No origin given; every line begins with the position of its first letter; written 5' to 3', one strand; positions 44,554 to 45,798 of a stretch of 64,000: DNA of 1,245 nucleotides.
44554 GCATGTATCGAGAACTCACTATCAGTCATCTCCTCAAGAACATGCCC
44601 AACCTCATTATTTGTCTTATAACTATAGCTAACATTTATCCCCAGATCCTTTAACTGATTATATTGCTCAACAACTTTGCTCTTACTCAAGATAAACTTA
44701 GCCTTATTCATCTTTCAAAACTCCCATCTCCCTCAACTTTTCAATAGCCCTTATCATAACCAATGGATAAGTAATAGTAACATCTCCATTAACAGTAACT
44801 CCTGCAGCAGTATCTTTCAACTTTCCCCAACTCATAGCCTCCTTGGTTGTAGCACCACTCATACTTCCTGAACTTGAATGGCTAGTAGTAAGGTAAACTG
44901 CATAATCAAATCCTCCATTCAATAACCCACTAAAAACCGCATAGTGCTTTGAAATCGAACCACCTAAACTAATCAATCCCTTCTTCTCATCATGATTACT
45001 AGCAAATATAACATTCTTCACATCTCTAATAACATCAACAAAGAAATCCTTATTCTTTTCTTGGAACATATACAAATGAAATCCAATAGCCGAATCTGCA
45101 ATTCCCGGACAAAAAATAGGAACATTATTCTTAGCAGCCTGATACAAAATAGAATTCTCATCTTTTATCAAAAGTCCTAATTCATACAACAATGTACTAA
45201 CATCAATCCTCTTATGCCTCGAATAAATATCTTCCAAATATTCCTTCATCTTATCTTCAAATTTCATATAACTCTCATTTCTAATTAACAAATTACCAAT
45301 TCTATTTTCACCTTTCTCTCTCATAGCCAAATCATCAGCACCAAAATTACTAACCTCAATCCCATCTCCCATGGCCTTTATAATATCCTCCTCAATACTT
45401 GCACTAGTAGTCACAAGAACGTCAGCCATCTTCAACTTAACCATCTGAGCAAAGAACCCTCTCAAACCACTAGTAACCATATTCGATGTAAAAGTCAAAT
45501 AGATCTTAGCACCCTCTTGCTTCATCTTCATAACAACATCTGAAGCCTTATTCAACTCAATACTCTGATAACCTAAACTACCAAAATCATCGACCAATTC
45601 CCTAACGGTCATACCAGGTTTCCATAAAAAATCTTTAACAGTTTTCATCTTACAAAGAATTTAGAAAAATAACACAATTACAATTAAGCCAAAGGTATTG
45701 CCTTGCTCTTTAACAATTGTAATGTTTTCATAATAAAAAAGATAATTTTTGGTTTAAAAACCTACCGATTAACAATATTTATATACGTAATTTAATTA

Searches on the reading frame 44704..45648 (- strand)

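Call 90: search_protein_families(library=pfam, proteins=[window:44704-45648:-], max_evalue=0.01)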
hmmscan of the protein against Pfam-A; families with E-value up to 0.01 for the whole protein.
window:44704-45648:- (314 aa): 1 family
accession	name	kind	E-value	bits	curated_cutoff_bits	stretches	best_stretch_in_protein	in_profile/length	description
PF01916.23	DS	-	9.6e-92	307.8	27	1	17-298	1-285/288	Deoxyhypusine synthase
